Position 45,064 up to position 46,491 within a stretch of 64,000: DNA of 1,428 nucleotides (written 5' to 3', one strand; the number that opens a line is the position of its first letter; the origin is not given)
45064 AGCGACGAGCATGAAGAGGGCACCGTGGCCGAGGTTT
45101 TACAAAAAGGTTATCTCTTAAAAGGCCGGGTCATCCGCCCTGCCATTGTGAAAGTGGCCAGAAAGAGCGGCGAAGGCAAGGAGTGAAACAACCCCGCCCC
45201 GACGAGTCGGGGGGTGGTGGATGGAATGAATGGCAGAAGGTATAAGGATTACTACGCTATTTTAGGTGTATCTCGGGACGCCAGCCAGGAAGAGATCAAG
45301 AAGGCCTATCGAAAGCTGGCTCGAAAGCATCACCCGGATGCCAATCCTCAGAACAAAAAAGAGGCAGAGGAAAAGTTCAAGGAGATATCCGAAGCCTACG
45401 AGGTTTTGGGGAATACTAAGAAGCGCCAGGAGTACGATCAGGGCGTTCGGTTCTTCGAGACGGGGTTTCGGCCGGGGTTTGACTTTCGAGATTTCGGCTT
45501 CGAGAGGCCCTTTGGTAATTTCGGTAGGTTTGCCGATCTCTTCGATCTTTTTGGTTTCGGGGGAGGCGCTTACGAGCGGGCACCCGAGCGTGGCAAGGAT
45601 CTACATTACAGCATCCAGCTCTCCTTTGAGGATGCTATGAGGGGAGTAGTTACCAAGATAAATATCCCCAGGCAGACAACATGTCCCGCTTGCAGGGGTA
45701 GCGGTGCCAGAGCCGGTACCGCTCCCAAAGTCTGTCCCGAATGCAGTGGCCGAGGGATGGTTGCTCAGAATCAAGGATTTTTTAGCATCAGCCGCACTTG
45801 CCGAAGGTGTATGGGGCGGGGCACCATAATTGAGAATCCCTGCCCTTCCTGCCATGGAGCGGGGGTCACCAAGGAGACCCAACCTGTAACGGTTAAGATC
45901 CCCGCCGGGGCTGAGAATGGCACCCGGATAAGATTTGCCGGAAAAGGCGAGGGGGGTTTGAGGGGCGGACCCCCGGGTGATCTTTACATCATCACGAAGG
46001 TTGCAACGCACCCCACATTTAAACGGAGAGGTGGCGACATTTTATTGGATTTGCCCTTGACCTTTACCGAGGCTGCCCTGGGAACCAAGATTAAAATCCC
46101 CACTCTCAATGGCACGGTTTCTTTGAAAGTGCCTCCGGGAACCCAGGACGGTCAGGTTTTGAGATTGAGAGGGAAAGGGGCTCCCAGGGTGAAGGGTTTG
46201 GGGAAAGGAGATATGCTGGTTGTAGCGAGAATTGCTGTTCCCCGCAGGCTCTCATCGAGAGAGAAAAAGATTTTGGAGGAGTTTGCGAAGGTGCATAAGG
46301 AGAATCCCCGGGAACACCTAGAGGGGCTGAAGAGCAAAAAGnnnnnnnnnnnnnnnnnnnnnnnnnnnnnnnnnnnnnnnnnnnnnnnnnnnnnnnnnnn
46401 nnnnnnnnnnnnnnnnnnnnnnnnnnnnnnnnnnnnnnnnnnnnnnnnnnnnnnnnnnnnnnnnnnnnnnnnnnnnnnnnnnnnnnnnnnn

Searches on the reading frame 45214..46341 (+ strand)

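Call 73: search_protein_families(library=pfam, proteins=[window:45214-46341:+], max_evalue=0.00001)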
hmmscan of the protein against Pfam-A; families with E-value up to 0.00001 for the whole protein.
window:45214-46341:+ (376 aa): 4 families
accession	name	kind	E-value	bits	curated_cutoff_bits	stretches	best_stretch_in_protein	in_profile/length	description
PF01556.23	DnaJ_C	-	3.7e-50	170.4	26.6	1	130-343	1-152/152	DnaJ C terminal domain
PF00226.36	DnaJ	-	1.3e-28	99.3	27.8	1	12-75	1-63/63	DnaJ domain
PF00684.25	DnaJ_CXXCXGXG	-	3.8e-16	59.5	32.7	1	157-217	1-65/65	DnaJ central domain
PF15777.11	Anti-TRAP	-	5.5e-07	29.9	32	0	155-188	11-47/59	Tryptophan RNA-binding attenuator protein inhibitory protein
